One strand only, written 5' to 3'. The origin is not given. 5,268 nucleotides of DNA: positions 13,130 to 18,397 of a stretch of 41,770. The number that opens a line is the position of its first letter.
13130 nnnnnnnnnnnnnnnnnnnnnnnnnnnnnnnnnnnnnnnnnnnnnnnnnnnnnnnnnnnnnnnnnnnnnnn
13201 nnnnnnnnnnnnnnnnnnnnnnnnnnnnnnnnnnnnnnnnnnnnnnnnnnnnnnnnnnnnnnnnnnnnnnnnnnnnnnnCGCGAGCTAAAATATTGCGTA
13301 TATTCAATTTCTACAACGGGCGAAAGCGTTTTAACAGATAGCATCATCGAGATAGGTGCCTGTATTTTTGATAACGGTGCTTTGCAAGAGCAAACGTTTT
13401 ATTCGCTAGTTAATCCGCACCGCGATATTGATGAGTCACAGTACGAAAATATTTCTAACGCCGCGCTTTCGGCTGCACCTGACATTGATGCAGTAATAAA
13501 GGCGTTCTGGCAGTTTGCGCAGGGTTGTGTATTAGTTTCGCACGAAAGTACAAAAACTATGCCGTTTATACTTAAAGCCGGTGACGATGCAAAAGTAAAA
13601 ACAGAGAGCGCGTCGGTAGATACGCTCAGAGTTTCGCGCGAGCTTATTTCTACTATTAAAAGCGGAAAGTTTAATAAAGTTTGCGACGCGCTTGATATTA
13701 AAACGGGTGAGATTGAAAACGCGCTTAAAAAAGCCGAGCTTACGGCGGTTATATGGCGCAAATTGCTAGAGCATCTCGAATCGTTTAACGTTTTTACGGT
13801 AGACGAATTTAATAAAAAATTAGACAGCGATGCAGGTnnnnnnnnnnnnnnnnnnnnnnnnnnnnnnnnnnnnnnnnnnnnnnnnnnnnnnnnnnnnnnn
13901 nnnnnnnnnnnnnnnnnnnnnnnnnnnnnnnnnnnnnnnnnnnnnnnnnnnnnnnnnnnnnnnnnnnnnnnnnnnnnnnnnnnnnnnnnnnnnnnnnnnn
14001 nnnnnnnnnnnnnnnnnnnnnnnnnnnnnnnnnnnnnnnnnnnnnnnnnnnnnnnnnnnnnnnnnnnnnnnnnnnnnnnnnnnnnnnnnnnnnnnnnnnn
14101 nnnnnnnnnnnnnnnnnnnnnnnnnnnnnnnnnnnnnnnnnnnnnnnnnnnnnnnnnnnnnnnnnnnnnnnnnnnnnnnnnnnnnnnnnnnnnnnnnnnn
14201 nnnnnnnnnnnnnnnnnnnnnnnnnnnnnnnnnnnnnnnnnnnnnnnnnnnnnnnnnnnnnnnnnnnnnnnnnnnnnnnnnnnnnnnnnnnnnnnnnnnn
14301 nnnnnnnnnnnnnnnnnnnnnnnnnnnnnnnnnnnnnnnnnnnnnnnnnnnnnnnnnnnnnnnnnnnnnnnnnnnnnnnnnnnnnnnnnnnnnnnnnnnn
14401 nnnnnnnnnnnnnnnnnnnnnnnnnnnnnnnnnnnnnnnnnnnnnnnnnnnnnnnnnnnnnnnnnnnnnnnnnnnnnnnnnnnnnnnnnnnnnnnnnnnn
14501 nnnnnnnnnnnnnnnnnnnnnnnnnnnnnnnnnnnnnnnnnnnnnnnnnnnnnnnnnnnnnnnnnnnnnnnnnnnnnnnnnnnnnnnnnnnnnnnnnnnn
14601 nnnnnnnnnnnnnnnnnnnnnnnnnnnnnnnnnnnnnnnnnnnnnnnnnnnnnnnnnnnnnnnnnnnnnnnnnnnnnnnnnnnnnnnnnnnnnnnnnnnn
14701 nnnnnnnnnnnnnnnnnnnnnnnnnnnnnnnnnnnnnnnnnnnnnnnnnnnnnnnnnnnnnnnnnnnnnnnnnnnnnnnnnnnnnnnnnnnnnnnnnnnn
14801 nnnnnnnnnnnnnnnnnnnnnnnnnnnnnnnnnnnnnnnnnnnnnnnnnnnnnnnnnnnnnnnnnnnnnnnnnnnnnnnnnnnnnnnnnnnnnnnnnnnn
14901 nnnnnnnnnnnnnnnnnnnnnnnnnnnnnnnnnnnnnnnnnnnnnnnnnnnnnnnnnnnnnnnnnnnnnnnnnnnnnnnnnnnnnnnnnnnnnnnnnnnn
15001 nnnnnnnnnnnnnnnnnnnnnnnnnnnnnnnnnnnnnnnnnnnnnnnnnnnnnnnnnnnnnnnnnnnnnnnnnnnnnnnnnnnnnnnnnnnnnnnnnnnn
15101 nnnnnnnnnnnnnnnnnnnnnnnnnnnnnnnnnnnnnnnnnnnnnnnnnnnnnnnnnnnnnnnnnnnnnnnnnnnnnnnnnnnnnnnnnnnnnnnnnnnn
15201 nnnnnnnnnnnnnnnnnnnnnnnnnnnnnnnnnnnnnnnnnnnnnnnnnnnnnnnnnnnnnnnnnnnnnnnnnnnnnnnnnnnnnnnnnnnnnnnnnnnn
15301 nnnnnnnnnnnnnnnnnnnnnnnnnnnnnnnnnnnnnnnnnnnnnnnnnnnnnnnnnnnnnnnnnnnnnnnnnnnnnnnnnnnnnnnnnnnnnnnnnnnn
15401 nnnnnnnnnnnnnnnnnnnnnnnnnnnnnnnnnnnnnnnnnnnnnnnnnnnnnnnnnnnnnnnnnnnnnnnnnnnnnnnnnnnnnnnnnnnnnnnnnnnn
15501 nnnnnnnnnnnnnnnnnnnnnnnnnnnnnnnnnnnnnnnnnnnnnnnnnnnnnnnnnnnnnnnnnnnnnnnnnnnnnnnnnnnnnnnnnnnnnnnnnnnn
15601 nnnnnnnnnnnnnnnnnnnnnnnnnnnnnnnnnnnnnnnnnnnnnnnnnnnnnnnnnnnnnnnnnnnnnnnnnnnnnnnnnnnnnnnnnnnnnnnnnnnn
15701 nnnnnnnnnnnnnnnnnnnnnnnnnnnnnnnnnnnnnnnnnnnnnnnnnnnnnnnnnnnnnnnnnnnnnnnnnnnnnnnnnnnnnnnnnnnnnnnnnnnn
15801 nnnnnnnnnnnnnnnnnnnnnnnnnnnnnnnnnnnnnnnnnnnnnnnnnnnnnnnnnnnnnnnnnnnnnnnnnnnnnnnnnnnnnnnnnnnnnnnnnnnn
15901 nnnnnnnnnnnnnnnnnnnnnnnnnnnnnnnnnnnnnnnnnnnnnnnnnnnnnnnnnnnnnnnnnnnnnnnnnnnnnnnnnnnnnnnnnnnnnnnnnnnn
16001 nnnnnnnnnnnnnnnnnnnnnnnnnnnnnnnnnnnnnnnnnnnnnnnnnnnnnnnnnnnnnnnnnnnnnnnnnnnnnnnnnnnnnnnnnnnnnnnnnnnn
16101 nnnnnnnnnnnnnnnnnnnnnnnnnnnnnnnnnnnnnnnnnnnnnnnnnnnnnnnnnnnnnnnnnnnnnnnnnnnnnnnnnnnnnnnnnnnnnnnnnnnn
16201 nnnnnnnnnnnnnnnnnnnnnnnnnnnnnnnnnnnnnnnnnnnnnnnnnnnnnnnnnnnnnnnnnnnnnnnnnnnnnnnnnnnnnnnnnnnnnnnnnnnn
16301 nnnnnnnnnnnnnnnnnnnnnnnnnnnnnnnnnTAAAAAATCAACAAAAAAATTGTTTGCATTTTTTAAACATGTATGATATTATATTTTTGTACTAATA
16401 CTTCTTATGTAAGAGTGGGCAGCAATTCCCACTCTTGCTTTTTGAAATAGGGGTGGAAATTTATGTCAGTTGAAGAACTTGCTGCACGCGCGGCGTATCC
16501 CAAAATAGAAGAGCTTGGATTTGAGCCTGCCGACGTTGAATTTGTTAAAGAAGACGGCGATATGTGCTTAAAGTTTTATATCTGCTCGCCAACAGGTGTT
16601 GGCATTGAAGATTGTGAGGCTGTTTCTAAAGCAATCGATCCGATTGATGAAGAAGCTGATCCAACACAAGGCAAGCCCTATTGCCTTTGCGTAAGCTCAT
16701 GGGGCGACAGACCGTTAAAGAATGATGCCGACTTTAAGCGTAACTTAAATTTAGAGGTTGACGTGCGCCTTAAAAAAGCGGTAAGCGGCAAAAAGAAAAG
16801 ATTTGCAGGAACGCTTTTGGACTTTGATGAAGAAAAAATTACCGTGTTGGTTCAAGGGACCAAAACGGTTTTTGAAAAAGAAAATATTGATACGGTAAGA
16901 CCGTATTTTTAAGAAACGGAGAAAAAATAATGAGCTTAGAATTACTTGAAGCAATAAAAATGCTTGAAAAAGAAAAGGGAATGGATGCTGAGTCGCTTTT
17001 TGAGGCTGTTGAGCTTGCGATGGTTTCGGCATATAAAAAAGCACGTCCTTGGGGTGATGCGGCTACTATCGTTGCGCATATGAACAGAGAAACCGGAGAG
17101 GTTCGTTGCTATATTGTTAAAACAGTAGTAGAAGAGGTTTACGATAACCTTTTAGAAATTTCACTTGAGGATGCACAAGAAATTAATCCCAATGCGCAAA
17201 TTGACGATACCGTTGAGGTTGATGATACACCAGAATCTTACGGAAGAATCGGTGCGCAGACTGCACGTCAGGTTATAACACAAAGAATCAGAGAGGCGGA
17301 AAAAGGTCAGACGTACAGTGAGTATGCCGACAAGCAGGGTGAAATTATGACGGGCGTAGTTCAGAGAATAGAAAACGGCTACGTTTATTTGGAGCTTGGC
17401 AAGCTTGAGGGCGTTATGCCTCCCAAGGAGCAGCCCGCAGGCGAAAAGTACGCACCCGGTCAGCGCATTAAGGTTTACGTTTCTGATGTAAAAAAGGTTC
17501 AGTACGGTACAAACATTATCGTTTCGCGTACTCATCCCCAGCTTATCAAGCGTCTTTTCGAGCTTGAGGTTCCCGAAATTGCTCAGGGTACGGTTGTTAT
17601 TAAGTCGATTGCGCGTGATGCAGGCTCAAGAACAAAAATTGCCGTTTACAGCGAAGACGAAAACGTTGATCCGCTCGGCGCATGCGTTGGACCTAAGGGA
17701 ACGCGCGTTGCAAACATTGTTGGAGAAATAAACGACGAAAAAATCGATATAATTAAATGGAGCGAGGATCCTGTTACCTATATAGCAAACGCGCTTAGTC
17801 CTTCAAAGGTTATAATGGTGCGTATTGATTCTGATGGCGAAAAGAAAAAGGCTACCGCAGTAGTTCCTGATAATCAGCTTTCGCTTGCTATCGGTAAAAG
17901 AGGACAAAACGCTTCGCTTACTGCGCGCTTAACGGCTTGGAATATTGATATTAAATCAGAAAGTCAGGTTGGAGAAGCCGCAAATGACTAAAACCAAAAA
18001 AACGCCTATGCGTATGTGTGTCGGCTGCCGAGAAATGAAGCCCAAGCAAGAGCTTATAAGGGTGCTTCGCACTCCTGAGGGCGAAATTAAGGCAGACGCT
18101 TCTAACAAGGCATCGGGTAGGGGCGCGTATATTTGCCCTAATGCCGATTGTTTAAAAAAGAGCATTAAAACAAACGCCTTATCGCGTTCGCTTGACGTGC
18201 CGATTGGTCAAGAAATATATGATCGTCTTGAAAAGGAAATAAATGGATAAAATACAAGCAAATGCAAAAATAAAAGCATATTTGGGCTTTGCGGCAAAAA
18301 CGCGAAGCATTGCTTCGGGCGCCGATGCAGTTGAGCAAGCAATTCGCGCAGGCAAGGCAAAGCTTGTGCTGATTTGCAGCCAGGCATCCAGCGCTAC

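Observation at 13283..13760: PolC replicase with every DEDDh proofreading residue substituted while PHP metal-ligand motifs look complete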

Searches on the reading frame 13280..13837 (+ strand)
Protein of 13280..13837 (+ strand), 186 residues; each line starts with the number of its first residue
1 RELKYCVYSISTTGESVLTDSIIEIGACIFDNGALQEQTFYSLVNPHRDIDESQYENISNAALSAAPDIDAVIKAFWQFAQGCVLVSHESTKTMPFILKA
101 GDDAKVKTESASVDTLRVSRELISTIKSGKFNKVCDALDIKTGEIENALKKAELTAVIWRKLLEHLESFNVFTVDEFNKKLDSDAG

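Call 25: find_related_loci(query=A1, collection=genome_contigs, flank=10000)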
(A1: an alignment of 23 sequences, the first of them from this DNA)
Query A1 (186 aa) in genome_contigs; peptide patterns used: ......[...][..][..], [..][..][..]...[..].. (x = any residue, [..] = any of these).
101 stretches matched a pattern; 20 encode a relative of the query (tblastn E <= 1e-3); 20 distinct loci.
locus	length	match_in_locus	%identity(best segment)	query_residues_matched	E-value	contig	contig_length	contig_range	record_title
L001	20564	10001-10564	55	1-186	6e-66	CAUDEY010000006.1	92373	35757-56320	MAG TPA_asm: uncultured Clostridia bacterium isolate ERR9578208_bin.28_MetaWRAP_v1.3_MAG genome assembly, contig: ERZ185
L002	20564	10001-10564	56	1-186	6e-62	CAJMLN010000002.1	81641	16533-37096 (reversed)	TPA_asm: uncultured bacterium isolate ERR1430441-bin.54 genome assembly, contig: NODE_431_length_81641_cov_10.197865, wh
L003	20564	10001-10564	51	1-186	8e-62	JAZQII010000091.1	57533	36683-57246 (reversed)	MAG: Clostridia bacterium isolate T1900044625_TS20190091.MAGScoT_cleanbin_000022 SGB_931_k141_201853, whole genome shotg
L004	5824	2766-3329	51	1-186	3e-61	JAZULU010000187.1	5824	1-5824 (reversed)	MAG: Clostridia bacterium isolate T1900044904_TS20190370.MAGScoT_cleanbin_000013 SGB_3303_k141_1969683, whole genome sho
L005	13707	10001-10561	52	2-186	5e-61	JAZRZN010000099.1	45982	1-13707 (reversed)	MAG: Clostridia bacterium isolate T1900044948_TA20190001.MAGScoT_cleanbin_000011 SGB_3505_k141_3142, whole genome shotgu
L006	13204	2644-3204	51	2-186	4e-60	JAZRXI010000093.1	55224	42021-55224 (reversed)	MAG: Clostridia bacterium isolate T1900044951_TA20190004.MAGScoT_cleanbin_000006 SGB_3657_k141_1323552, whole genome sho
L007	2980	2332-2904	51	1-186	8e-60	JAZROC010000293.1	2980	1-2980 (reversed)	MAG: Clostridia bacterium isolate T1900045398_YK20190088.MAGScoT_cleanbin_000006 SGB_6966_k141_1975194, whole genome sho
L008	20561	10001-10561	48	2-186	3e-59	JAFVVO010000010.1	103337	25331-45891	MAG: Clostridia bacterium isolate RGIG5434 Sheep_Colon-4__c263708, whole genome shotgun sequence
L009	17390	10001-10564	54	1-186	4e-59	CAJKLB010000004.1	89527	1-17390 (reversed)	MAG TPA_asm: uncultured Selenomonadales bacterium isolate ERR321594-bin.40 genome assembly, contig: NODE_84_length_89527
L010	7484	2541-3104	49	1-186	9e-59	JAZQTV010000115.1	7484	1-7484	MAG: Clostridia bacterium isolate T1900045185_TC20190181.MAGScoT_cleanbin_000015 SGB_5266_k141_3458826, whole genome sho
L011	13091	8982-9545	49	1-186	1e-57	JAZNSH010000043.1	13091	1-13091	MAG: Clostridia bacterium isolate T1900044810_TS20190276.MAGScoT_cleanbin_000007 SGB_2777_k141_1840210, whole genome sho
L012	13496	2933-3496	48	1-186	4e-57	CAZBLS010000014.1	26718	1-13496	MAG TPA_asm: uncultured Oscillospiraceae bacterium isolate SRP350583_co2_425 genome assembly, contig: NODE_2425_length_2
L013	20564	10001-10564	48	1-186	5e-56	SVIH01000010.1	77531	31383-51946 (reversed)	MAG: Clostridiales bacterium isolate SIG404 NODE_7970_length_77531_cov_4.261692, whole genome shotgun sequence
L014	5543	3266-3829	48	1-186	3e-56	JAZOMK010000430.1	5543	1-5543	MAG: Clostridia bacterium isolate T1900045648_YK20190342.MAGScoT_cleanbin_000020 SGB_8182_k141_2211419, whole genome sho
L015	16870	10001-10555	50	4-186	3e-56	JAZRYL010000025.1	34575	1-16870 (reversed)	MAG: Clostridia bacterium isolate T1900044950_TA20190003.MAGScoT_cleanbin_000006 SGB_3589_k141_515581, whole genome shot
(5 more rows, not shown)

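Call 33: predict_structure(alignment_id=A1)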
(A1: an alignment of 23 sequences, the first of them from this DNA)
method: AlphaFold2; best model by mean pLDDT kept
length: 186 residues; sequences in the alignment: 23
mean_pLDDT: 91.9   pTM: 0.89
mean pLDDT of the five models: 91.9, 91.6, 90.9, 90.3, 88.1
residues with pLDDT >= 90: 142; 70-90: 39; 50-70: 3; < 50: 2
segments of 3 or more residues with pLDDT < 50: none
pLDDT, mean of each block of 10 residues (from residue 1): 92 94 98 93 97 90 98 97 95 94 87 93 85 92 92 97 91 87 61
secondary structure, 60 per line:
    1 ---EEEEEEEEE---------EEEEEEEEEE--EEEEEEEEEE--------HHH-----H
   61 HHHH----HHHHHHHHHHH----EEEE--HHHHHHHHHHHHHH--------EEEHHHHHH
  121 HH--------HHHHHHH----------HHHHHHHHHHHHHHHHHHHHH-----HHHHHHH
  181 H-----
elements in order: E4-12 E22-31 E34-43 H60-64 H69-79 E84-87 H90-103 E112-114 H115-122 H131-137 H148-168 H174-181

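Call 34: search_protein_representatives(alignment_id=A1)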
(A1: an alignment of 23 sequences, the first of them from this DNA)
Query: 23 sequences, 188 profile positions. Proteins with E-value up to 0.001 (for the whole library): 18024; up to 1e-10: 5880; up to 1e-30: 8. The best 150 are listed.
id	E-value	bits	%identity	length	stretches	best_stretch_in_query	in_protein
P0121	6.4e-38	146.7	-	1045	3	7-180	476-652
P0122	4.9e-37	143.8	-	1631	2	6-185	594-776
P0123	1.1e-35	139.3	-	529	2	4-170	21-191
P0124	1.7e-35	138.8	-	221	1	2-181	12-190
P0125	2.0e-34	135.2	-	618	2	4-163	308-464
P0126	2.2e-34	135.1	-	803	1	3-183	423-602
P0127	2.6e-31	125.1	-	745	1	3-188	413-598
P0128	3.2e-31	124.8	-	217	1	5-185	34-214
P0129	1.1e-30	123.1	-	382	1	2-186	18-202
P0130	2.3e-30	122.0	-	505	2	5-171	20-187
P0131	3.2e-30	121.6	-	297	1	3-179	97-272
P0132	6.6e-30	120.5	-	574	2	3-170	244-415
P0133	7.9e-30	120.3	-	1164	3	2-184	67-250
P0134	8.6e-30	120.2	-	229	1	4-185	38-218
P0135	5.4e-29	117.6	-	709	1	4-186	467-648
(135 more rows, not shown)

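Call 39: fold_search(model_id=the predicted structure, library=pdb)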
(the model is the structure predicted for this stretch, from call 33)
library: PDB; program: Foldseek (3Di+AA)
matches with E <= 10: 857; with E <= 0.001: 291
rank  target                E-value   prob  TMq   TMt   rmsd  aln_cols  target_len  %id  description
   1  8zef_A                2.2e-13  1.00  0.80  0.18   1.9       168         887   24  Crystal structure of Staphylococcus aureus DinG protein in complex with ssDNA and Ca2+ (released 2025-05-21)
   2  9ii8_A                1.4e-12  1.00  0.81  0.18   5.9       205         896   22  Crystal structure of Staphylococcus aureus DinG protein in complex with ssDNA (released 2025-06-25)
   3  8h18                  2.7e-12  1.00  0.80  0.86   2.5       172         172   20  Crystal structure of DnaQ domain of Streptococcus thermophilus strain DGCC 7710 (released 2023-09-13)
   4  8h2f                  4.6e-12  1.00  0.79  0.85   2.4       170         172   20  Crystal structure of DnaQ domain in complex witn TMP of Streptococcus thermophilus strain DGCC 7710 (released 2023-09-13)
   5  9qpc_A                9.6e-11  1.00  0.88  0.14   1.7       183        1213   20  DNA polymerase with inhibitor (released 2025-09-24)
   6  2ido_C                1.9e-10  1.00  0.76  0.81   2.5       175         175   22  Structure of the E. coli Pol III epsilon-Hot proofreading complex (released 2006-11-14)
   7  2gui                  2.1e-10  1.00  0.77  0.81   2.4       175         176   22  Structure and Function of Cyclized Versions of the Proofreading Exonuclease Subunit of E. coli DNA Polymerase III (released 2007-03-13)
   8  2p1j_B                2.4e-10  1.00  0.68  0.73  11.5       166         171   25  Crystal structure of a polC-type DNA polymerase III exonuclease domain from Thermotoga maritima (released 2007-03-20)
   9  9qrn_A                2.7e-10  1.00  0.88  0.15   1.7       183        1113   20  DNA polymerase without DNA or inhibitor (released 2025-09-24)
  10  2ido_A                6.9e-10  1.00  0.76  0.82   2.4       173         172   22  Structure of the E. coli Pol III epsilon-Hot proofreading complex (released 2006-11-14)
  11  2p1j_A                7.8e-10  1.00  0.69  0.77   9.6       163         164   25  Crystal structure of a polC-type DNA polymerase III exonuclease domain from Thermotoga maritima (released 2007-03-20)
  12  3v9u_D                1.1e-09  1.00  0.73  0.66   4.2       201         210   18  Crystal structure of RNase T in complex with a preferred ssDNA (AAT) with two Mg in the active site (released 2012-07-11)
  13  3nh0_A                1.3e-09  1.00  0.72  0.66   4.3       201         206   18  Crystal structure of RNase T in complex with a non-preferred ssDNA (AAC) (released 2011-02-16)
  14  4kb1_B                1.3e-09  1.00  0.68  0.63   5.0       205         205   18  Crystal structure of RNase T in complex with a bluge DNA (two nucleotide insertion CT ) (released 2014-03-05)
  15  3v9w_A                1.4e-09  1.00  0.73  0.68   3.9       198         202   18  Crystal structure of RNase T in complex with a preferred ssDNA (TTA) with two Mg in the active site (released 2012-07-11)
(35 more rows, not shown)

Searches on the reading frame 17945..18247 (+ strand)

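Call 26: search_protein_families(library=pfam, proteins=[window:17945-18247:+], max_evalue=0.00001)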
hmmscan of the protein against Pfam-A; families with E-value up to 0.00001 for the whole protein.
window:17945-18247:+ (101 aa): 1 family
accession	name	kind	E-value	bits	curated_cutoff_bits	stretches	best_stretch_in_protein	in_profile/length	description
PF04296.18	YlxR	-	4.7e-31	106.9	26.9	1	23-97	1-75/75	Protein of unknown function (DUF448)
